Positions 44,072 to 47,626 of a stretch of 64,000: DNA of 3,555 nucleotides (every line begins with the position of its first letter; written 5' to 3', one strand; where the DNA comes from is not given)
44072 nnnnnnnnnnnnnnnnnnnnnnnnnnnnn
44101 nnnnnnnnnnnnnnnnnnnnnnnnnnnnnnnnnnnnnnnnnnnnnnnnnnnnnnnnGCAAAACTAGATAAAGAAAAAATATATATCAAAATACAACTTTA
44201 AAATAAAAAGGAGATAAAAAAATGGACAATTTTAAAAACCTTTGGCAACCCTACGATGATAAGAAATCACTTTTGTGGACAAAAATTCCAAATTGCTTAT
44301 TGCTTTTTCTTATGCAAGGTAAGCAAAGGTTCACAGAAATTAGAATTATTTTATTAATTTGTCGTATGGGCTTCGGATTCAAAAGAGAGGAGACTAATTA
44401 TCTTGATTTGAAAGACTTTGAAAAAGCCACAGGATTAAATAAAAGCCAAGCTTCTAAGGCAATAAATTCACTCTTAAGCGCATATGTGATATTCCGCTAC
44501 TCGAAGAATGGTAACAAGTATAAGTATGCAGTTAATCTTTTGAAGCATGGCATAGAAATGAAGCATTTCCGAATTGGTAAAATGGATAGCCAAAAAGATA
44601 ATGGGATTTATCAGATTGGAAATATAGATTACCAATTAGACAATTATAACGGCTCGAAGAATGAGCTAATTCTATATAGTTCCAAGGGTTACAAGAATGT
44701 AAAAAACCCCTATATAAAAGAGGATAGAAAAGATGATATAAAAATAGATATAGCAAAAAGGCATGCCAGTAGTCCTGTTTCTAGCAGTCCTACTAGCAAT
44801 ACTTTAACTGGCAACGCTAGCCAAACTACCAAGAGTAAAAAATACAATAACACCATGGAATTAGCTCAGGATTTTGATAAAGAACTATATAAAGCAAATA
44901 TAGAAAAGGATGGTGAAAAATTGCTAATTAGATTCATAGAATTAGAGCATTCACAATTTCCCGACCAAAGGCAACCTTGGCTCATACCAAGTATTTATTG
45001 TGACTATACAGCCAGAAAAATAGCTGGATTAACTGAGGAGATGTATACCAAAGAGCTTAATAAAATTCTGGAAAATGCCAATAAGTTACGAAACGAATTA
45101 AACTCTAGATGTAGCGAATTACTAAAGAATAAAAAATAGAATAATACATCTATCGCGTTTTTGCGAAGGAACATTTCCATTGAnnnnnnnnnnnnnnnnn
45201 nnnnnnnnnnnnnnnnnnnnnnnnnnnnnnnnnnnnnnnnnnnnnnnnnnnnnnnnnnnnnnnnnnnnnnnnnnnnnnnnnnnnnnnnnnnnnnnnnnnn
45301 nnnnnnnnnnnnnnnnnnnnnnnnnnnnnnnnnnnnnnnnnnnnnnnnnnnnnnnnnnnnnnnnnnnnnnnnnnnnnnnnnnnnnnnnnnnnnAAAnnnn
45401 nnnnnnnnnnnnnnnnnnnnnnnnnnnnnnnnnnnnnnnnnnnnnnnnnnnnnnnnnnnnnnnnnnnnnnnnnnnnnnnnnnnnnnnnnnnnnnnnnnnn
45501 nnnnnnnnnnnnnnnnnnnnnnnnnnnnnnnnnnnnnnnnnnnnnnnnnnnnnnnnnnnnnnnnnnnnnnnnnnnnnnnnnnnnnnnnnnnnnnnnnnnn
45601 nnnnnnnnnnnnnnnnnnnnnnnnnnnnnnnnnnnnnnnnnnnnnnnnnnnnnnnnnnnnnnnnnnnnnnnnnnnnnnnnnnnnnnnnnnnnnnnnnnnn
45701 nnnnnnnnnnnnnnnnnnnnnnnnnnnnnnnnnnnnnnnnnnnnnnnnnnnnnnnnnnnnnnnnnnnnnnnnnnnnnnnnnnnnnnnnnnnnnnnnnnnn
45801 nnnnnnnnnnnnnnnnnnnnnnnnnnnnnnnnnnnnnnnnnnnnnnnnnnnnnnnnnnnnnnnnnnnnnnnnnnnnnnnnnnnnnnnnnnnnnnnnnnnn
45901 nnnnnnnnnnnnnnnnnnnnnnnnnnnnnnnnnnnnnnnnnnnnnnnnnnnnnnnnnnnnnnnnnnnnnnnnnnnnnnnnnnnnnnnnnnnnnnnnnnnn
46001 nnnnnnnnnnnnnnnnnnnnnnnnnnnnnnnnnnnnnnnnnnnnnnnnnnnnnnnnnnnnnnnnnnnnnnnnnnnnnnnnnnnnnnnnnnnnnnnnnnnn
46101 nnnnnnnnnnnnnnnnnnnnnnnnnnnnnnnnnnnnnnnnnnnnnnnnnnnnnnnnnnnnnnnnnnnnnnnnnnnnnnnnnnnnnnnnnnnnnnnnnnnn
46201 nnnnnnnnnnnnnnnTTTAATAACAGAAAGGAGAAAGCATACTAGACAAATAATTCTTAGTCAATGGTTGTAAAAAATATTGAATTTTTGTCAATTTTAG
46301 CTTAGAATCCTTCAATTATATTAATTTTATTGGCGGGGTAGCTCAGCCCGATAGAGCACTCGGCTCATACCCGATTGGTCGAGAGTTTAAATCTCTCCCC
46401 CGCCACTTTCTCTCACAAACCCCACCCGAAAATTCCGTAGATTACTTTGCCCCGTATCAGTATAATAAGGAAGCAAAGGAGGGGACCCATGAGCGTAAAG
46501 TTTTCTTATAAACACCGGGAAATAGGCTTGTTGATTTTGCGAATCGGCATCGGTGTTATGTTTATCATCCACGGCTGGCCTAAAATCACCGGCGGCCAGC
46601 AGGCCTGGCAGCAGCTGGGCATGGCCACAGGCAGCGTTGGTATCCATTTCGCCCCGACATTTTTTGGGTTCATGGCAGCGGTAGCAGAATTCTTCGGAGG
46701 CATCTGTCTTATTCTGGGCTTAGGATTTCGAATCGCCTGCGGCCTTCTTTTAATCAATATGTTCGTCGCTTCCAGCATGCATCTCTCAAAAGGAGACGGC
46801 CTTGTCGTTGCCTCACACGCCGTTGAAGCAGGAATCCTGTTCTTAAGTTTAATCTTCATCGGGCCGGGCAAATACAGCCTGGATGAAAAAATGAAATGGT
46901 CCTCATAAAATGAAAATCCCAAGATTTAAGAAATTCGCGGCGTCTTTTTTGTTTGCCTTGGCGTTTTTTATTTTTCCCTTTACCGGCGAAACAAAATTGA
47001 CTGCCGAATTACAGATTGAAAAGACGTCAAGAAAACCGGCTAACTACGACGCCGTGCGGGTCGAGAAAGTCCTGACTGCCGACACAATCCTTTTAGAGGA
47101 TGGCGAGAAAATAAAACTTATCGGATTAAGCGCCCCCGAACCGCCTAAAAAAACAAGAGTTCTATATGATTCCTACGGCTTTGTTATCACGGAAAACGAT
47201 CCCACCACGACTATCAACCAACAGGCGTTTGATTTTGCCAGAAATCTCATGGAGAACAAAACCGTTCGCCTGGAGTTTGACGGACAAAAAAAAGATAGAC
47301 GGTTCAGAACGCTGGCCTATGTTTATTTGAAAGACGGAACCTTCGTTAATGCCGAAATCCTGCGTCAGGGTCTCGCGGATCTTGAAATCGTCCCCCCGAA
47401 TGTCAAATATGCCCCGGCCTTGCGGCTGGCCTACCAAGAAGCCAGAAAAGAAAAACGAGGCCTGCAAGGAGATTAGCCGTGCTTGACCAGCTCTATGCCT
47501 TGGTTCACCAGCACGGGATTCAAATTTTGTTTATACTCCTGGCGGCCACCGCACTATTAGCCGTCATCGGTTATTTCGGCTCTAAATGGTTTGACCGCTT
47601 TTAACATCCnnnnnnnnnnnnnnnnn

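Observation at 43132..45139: Replication-like module inside the island: consensus promoter, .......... iterons and lambda-O-like initiator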

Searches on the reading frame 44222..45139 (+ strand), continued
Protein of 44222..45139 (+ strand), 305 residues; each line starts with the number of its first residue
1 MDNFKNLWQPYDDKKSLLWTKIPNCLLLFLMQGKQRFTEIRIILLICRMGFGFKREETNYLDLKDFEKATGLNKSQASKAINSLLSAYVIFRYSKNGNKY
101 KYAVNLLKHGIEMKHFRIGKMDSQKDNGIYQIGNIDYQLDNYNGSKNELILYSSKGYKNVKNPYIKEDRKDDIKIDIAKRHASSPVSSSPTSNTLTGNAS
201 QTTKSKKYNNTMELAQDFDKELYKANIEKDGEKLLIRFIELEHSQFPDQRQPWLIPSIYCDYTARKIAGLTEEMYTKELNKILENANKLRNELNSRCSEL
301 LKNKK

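Call 57: fold_search(model_id=the predicted structure, library=pdb)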
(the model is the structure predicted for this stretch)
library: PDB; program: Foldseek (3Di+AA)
matches with E <= 10: 1417; with E <= 0.001: 0
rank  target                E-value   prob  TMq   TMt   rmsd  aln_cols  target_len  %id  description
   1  5jlu                  1.4e-02  1.00  0.20  0.43   7.0        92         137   17  Crystal Structure of Adhesin competence repressor (AdcR) from Streptococcus pyogenes (released 2017-05-03)
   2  5jls                  1.5e-02  1.00  0.20  0.42   6.4        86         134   20  Crystal Structure of Adhesin competence repressor (AdcR) from Streptococcus pyogenes (C-terminally His tagged) (released 2017-05-03)
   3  2v79_B                1.6e-02  1.00  0.23  0.53   4.7        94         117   19  Crystal Structure of the N-terminal domain of DnaD from Bacillus Subtilis (released 2008-01-15)
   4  1zao                  1.6e-02  0.98  0.20  0.22   8.5       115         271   17  Crystal Structure of A.fulgidus Rio2 Kinase Complexed With ATP and Manganese Ions (released 2005-06-21)
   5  8c7t_A                1.9e-02  1.00  0.21  0.24   3.6        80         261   18  Unliganded transcriptional pleiotropic repressor CodY from Enterococcus faecalis (released 2023-06-28)
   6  2v79_A                1.9e-02  1.00  0.23  0.54   4.7        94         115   17  Crystal Structure of the N-terminal domain of DnaD from Bacillus Subtilis (released 2008-01-15)
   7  4ld5_E                2.1e-02  1.00  0.21  0.44   5.7        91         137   12  Crystal structure of MepR Q18P mutant from multidrug resistant S. aureus clinical isolate (released 2013-09-11)
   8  2nyx_B                2.2e-02  1.00  0.20  0.39   9.8       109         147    9  Crystal structure of RV1404 from Mycobacterium tuberculosis (released 2006-12-05)
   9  4ld5_A                2.3e-02  0.95  0.16  0.33   9.6        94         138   12  Crystal structure of MepR Q18P mutant from multidrug resistant S. aureus clinical isolate (released 2013-09-11)
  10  4v5o_A8               2.5e-02  0.95  0.16  0.44   9.1        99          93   14  CRYSTAL STRUCTURE OF THE EUKARYOTIC 40S RIBOSOMAL SUBUNIT IN COMPLEX WITH INITIATION FACTOR 1. (released 2014-07-09)
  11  4l9t_A                2.5e-02  0.95  0.16  0.32  11.3        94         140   13  Crystal structure of MepR F27L mutant from multidrug resistant S. aureus clinical isolate (released 2013-09-11)
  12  9t32_E                2.6e-02  1.00  0.17  0.08   3.1        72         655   19  The Cullin 2 RING VHL E3 ligase dimerised by the homoPROTAC CM11 (released 2025-12-03)
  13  3m8e_B                2.6e-02  1.00  0.22  0.59   5.7        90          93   13  Protein structure of Type III plasmid segregation TubR (released 2010-07-07)
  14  5ey0_B                2.6e-02  0.99  0.20  0.24   4.3        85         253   16  Crystal structure of CodY from Staphylococcus aureus with GTP and Ile (released 2016-09-14)
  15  1smt_A                2.6e-02  0.99  0.18  0.49   7.9        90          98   18  SMTB REPRESSOR FROM SYNECHOCOCCUS PCC7942 (released 1997-12-03)
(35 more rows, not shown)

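Call 66: search_dna_similar(query=window:44222-45139:+, collection=phages, mode=protein, max_evalue=0.01, max_rows=25)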
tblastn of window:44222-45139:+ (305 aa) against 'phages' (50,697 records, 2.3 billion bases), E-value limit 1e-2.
No match.

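Call 68: search_dna_similar(query=window:44222-45139:+, collection=plasmids, mode=protein, max_evalue=0.1, max_rows=25)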
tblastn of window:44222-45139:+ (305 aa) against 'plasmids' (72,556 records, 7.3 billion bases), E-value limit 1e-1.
No match.

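Call 69: find_encoding_contigs(protein=P0003, flank=6000, max_places=3)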
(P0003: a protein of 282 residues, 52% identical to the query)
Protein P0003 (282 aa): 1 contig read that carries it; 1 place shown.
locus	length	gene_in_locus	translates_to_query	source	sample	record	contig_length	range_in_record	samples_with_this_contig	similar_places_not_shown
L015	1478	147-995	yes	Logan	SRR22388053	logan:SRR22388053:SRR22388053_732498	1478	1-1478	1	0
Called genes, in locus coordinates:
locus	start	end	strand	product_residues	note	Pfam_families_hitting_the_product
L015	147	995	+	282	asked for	PF04492:Phage_rep_O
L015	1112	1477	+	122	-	?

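Call 70: find_encoding_contigs(protein=P0004, flank=6000, max_places=3)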
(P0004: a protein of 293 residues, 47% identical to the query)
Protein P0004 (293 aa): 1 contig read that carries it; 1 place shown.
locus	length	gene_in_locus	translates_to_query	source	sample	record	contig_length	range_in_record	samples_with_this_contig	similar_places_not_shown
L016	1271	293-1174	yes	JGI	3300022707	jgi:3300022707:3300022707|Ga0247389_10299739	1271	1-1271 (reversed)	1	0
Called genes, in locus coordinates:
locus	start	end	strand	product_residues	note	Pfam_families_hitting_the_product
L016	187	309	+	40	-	-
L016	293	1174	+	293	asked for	-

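Call 71: find_encoding_contigs(protein=P0005, flank=6000, max_places=3)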
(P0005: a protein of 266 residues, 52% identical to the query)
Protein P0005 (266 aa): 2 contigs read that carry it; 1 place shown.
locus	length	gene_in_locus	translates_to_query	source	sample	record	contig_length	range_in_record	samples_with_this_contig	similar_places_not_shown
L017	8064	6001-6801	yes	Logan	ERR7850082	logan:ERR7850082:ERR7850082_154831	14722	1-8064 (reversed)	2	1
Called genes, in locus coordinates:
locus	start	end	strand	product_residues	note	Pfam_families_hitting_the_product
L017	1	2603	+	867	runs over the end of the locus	-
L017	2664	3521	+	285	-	-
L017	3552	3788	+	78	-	PF20594:DUF6794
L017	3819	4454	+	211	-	-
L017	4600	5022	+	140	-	-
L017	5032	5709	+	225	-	-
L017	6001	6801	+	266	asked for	PF04492:Phage_rep_O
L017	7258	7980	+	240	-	PF18928:DUF5677 (faint)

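Call 72: find_encoding_contigs(protein=P0006, flank=6000, max_places=3)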
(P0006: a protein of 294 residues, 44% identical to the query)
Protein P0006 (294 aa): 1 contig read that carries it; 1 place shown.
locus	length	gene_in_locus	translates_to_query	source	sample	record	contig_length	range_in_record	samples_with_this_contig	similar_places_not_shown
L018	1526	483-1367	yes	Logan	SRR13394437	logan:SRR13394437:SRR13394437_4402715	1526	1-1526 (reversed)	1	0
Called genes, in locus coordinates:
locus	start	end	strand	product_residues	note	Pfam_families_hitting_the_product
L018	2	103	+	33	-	?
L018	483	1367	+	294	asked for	PF04492:Phage_rep_O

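Call 73: find_encoding_contigs(protein=P0009, flank=6000, max_places=3)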
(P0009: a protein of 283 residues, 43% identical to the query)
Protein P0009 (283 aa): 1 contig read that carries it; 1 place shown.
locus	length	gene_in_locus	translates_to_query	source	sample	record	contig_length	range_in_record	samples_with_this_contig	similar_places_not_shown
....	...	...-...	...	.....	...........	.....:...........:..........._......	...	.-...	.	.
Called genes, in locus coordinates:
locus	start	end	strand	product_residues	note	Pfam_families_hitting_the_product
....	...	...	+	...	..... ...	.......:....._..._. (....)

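Call 107: find_encoding_contigs(protein=P0010, flank=6000, max_places=2)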
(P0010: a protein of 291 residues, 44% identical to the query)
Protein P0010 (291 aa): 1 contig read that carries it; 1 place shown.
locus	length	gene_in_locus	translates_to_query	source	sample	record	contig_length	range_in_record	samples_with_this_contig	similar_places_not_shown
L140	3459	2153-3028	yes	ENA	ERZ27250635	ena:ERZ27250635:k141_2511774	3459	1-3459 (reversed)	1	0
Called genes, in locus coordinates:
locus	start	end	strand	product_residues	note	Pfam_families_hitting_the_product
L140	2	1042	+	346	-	?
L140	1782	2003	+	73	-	PF12844:HTH_19 (weak), PF13443:HTH_26 (weak), PF01381:HTH_3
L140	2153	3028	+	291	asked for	PF04492:Phage_rep_O (weak)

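Call 108: find_encoding_contigs(protein=P0012, flank=6000, max_places=2)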
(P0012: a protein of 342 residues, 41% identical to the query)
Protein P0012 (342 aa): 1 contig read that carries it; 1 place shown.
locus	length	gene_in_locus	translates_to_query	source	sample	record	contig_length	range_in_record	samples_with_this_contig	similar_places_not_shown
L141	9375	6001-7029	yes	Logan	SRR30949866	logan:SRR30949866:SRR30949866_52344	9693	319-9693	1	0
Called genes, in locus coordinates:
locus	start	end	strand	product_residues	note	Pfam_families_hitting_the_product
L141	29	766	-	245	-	PF13280:WYL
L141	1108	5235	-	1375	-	PF13195:DUF4011, PF04851:ResIII (faint), PF00270:DEAD (faint), PF13086:AAA_11 (weak), PF13245:AAA_19 (faint), PF13086:AAA_11 (weak), PF13087:AAA_12, PF18741:MTES_1575, +2 more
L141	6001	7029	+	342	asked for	PF04492:Phage_rep_O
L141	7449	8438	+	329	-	PF24624:Int_N (weak), PF00589:Phage_integrase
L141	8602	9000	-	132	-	-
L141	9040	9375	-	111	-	?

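Call 109: find_encoding_contigs(protein=P0013, flank=6000, max_places=2)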
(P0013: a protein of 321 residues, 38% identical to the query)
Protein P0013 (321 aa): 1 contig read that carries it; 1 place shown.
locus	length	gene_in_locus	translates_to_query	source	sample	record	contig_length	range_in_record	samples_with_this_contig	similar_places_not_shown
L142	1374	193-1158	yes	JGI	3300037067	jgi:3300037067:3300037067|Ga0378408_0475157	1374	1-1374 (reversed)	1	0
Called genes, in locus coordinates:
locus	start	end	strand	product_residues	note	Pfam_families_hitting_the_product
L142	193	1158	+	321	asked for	PF04492:Phage_rep_O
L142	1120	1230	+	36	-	-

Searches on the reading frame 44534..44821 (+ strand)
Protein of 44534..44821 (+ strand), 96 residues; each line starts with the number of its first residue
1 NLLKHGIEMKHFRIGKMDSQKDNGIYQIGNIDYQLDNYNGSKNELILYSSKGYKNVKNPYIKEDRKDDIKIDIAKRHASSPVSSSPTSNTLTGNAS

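Call 94: search_protein_families(library=pfam, proteins=[window:44534-44821:+], max_evalue=10)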
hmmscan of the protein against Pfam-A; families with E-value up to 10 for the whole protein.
window:44534-44821:+ (96 aa): 0 families

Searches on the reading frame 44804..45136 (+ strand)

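Call 94: search_protein_families(library=pfam, proteins=[window:44804-45136:+], max_evalue=10)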
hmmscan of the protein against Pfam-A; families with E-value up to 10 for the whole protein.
window:44804-45136:+ (111 aa): 1 family
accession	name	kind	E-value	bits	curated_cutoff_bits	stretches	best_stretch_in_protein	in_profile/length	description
PF20648.2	DUF6809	-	0.42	11.9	27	1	77-108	22-53/85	Family of unknown function (DUF6809)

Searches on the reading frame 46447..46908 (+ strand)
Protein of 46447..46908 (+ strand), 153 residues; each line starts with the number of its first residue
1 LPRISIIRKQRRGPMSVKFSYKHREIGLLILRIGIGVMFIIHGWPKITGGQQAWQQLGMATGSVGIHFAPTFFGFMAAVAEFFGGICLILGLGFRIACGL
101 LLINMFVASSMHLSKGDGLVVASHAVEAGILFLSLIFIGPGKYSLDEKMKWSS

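Call 6: search_protein_families(library=pfam, proteins=[window:46447-46908:+], max_evalue=0.1)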
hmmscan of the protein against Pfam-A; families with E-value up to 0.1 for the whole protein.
window:46447-46908:+ (153 aa): 2 families
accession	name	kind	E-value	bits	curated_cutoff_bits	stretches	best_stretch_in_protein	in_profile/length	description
PF07681.17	DoxX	-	7.9e-15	55.7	23.6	1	27-109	1-80/85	DoxX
PF07291.16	MauE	-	0.0026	18.5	27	1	27-106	4-83/128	Methylamine utilisation protein MauE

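Call 59: find_encoding_contigs(protein=window:46489-46908:+, flank=10000, max_places=10)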
Protein window:46489-46908:+ (139 aa): 14 contigs read that carry it; 3 places shown.
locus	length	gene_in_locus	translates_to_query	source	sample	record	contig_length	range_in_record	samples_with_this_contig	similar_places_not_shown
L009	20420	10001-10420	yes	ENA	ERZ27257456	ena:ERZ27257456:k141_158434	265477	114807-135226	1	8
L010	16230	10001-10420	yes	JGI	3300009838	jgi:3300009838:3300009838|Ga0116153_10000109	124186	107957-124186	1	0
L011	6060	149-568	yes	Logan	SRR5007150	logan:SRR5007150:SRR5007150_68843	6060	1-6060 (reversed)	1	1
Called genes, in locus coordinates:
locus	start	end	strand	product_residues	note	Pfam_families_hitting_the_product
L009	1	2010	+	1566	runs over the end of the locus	PF13195:DUF4011, PF13086:AAA_11 (weak), PF13245:AAA_19 (faint), PF13086:AAA_11 (weak), PF13087:AAA_12, PF18741:MTES_1575, PF11784:DUF3320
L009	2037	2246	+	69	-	-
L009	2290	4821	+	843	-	-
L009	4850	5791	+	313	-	-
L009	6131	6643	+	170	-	-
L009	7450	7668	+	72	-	-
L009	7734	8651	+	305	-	PF04492:Phage_rep_O (weak)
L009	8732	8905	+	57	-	PF13411:MerR_1, PF00376:MerR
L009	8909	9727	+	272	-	-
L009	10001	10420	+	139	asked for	PF07681:DoxX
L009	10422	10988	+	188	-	PF00565:SNase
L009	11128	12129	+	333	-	PF01171:ATP_bind_3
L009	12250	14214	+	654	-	PF06480:FtsH_ext, PF00004:AAA, PF07728:AAA_5 (faint), PF17862:AAA_lid_3, PF01434:Peptidase_M41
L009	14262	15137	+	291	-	PF00809:Pterin_bind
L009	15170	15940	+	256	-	PF02457:DAC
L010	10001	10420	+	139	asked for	PF07681:DoxX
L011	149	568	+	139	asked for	PF07681:DoxX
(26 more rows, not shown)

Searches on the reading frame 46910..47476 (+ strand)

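Call 6: search_protein_families(library=pfam, proteins=[window:46910-47476:+], max_evalue=0.1)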
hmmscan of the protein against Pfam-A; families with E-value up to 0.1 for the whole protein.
window:46910-47476:+ (188 aa): 1 family
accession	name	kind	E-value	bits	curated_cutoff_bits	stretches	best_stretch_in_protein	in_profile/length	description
PF00565.23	SNase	-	2.2e-14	54.2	21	1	67-185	1-104/107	Staphylococcal nuclease homologue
